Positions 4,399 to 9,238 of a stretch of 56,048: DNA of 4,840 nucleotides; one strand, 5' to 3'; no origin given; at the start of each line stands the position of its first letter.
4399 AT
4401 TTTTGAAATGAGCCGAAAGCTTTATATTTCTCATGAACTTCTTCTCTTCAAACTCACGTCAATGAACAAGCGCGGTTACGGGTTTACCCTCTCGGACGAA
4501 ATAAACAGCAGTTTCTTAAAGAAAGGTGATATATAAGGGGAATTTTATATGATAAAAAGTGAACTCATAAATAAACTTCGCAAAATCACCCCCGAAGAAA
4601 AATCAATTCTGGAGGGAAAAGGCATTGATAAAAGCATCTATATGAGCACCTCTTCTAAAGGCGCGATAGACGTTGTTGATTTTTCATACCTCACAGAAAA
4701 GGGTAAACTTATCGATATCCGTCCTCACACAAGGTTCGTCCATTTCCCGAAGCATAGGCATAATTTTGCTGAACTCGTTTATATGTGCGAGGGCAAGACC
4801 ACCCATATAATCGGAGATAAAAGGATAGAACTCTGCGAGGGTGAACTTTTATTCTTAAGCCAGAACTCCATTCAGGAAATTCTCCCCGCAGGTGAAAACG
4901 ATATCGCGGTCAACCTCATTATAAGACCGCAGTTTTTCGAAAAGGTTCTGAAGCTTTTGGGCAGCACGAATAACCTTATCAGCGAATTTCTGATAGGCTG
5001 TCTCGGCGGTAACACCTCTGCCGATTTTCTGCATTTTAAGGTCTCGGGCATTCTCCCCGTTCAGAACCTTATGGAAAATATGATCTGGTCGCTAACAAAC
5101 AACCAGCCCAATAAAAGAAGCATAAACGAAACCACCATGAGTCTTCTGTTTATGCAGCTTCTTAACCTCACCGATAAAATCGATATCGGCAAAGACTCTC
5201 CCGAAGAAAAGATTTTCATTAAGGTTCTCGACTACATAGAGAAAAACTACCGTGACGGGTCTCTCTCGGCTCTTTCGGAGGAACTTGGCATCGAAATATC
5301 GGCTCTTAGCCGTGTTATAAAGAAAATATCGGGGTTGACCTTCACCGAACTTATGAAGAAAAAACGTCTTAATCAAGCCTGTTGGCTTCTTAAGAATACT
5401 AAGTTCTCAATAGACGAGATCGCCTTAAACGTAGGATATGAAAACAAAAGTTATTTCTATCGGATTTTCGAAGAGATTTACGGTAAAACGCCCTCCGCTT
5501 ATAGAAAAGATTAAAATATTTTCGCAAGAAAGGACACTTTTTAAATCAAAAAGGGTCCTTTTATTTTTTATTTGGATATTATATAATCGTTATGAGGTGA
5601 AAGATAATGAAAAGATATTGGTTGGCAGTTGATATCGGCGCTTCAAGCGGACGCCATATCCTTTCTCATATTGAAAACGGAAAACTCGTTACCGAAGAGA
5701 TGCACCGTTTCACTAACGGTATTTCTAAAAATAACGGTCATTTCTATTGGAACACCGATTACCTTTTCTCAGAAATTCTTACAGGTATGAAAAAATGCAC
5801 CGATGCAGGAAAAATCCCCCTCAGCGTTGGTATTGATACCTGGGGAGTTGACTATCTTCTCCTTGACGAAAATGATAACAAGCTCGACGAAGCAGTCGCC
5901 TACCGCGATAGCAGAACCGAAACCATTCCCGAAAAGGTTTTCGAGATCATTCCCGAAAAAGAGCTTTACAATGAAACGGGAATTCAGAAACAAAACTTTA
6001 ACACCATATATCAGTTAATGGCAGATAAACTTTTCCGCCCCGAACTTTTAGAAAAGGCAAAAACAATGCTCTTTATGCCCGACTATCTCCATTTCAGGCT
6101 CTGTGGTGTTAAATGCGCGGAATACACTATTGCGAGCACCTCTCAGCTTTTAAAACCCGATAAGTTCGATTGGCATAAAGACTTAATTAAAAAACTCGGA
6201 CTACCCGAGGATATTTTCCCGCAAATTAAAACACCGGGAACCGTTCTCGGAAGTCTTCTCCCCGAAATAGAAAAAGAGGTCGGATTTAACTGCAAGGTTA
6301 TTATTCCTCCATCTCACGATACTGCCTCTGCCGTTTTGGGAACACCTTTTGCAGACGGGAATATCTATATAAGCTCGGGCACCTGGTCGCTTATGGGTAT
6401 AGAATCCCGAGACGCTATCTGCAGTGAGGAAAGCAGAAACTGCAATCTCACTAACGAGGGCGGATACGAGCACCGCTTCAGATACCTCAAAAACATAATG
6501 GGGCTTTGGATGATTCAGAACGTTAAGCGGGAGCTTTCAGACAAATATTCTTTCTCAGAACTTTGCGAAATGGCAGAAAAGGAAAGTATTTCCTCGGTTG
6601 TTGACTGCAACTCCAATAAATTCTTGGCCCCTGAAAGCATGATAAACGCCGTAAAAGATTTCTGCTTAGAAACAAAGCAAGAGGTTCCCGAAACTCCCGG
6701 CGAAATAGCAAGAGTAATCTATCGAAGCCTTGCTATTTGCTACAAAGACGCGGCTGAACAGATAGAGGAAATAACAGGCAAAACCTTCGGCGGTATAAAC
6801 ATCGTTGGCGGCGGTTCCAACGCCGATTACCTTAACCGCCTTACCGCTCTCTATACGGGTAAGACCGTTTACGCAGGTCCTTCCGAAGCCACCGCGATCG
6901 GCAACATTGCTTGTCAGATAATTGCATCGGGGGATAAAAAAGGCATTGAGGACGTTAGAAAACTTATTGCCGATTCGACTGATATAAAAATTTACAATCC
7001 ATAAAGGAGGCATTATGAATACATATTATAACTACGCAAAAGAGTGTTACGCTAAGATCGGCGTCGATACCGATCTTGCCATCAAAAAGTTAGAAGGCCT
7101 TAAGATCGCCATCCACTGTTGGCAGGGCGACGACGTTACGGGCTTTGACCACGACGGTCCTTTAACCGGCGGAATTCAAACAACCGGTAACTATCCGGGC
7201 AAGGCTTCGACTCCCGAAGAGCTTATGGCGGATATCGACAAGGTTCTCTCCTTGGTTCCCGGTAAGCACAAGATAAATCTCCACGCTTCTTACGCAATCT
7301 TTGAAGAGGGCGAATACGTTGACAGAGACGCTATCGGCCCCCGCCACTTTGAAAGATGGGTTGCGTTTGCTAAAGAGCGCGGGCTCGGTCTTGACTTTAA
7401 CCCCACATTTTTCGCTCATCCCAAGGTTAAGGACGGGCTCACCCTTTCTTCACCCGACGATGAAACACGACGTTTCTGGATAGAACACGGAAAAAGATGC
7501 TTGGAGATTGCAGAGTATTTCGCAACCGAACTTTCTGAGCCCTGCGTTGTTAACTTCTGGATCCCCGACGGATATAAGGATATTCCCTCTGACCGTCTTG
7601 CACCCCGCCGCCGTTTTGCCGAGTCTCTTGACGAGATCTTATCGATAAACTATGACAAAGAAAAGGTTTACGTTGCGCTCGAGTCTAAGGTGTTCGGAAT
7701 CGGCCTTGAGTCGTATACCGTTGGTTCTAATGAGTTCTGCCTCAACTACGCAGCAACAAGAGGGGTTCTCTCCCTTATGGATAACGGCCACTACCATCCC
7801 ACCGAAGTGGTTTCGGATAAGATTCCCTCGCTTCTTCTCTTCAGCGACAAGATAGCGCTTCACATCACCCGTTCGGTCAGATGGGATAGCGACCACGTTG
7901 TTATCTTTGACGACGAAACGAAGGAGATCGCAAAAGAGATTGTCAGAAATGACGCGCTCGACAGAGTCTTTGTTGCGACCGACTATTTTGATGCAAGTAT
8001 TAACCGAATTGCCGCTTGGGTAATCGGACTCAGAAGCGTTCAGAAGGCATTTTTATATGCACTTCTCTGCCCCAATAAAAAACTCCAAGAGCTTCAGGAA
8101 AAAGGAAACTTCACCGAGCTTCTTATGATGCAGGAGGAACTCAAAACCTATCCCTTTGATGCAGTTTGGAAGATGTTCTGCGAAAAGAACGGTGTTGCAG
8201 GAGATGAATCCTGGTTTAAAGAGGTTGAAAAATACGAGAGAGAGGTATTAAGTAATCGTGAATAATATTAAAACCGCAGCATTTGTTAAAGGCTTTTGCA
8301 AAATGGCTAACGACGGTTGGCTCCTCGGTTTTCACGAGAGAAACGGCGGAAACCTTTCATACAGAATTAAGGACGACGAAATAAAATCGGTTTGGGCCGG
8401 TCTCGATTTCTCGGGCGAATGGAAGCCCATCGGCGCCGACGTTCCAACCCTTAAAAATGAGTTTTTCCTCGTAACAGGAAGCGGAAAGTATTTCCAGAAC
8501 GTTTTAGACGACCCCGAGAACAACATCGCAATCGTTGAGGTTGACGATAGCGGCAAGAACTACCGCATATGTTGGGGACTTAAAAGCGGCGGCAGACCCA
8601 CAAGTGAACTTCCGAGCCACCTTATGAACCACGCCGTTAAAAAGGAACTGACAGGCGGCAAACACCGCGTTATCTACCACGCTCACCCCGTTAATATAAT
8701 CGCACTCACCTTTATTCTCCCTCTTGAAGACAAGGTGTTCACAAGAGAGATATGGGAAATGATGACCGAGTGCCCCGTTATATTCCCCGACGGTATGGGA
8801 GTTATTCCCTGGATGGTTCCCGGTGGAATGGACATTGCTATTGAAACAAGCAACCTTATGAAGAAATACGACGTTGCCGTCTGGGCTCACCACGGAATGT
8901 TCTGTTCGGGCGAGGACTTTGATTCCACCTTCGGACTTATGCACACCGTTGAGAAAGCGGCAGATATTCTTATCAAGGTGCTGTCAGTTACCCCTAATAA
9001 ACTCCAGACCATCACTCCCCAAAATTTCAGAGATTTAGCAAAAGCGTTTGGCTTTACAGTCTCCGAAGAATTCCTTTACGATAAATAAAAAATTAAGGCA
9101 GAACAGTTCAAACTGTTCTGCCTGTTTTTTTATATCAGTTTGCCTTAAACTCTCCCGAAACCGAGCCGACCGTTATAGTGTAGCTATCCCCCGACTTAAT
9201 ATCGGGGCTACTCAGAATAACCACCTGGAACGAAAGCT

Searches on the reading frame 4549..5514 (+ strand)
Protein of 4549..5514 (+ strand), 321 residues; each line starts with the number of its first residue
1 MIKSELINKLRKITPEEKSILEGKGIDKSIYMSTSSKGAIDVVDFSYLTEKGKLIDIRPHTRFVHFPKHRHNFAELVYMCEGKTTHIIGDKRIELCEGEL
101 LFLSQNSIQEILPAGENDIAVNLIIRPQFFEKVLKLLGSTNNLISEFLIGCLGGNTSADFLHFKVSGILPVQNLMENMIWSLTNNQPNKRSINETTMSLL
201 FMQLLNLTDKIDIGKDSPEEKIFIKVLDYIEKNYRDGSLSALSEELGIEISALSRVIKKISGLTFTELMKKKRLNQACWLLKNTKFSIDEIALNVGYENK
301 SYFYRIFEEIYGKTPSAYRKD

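Call 77: search_protein_families(library=pfam, proteins=[window:4549-5514:+], max_evalue=0.001)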
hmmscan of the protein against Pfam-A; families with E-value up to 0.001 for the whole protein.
window:4549-5514:+ (321 aa): 3 families
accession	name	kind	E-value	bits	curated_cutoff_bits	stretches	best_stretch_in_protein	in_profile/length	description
PF12833.13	HTH_18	-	1.9e-21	76.5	33.6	1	242-320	1-79/80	Helix-turn-helix domain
PF00165.29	HTH_AraC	-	6.5e-15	55.3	26.6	1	281-320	1-42/42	Bacterial regulatory helix-turn-helix proteins, AraC family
PF02311.25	AraC_binding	-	2.6e-07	30.9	21.1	1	65-135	15-86/135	AraC-like ligand binding domain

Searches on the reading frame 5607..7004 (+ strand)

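Call 77: search_protein_families(library=pfam, proteins=[window:5607-7004:+], max_evalue=0.001)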
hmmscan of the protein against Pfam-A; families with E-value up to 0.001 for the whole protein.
window:5607-7004:+ (465 aa): 2 families
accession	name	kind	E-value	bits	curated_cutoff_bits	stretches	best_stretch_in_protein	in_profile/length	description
PF00370.27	FGGY_N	-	1.2e-35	123.7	28.8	1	4-245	1-245/245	FGGY family of carbohydrate kinases, N-terminal domain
PF02782.22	FGGY_C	-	1.8e-25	90.4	27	1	254-440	2-197/198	FGGY family of carbohydrate kinases, C-terminal domain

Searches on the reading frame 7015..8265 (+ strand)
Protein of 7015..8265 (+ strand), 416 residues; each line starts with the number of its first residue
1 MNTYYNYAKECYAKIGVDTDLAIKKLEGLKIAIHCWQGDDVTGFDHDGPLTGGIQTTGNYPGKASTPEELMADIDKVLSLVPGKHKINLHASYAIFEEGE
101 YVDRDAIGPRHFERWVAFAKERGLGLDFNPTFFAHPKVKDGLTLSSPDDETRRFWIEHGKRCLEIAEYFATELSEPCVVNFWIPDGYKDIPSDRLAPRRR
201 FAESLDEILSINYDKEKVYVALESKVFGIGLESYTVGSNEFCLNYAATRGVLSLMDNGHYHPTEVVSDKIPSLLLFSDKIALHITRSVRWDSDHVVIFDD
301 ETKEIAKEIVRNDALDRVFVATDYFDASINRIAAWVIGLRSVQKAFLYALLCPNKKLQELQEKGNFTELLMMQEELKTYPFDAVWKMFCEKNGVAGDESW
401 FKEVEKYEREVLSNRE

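Call 77: search_protein_families(library=pfam, proteins=[window:7015-8265:+], max_evalue=0.001)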
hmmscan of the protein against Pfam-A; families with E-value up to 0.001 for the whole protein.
window:7015-8265:+ (416 aa): 2 families
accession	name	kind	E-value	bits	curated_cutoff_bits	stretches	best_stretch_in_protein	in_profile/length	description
PF06134.17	RhaA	-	5.1e-190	632.5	22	1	2-415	4-417/417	L-rhamnose isomerase (RhaA)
PF01261.30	AP_endonuc_2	-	0.00035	20.8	31.1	0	103-223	21-125/249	Xylose isomerase-like TIM barrel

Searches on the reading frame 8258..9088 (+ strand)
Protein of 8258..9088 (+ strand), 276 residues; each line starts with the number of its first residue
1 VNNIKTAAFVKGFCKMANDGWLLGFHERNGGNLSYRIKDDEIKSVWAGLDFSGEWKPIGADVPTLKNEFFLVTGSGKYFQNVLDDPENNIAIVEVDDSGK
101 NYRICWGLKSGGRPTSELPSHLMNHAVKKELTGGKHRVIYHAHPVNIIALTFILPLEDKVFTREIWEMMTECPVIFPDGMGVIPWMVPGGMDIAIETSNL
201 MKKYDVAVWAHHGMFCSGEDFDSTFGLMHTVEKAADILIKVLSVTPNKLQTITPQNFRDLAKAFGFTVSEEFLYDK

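Call 77: search_protein_families(library=pfam, proteins=[window:8258-9088:+], max_evalue=0.001)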
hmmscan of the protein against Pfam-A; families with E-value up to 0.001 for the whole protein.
window:8258-9088:+ (276 aa): 1 family
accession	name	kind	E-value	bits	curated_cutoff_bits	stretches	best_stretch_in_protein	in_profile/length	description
PF00596.27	Aldolase_II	-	7.8e-20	72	22.2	1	14-238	4-182/183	Class II Aldolase and Adducin N-terminal domain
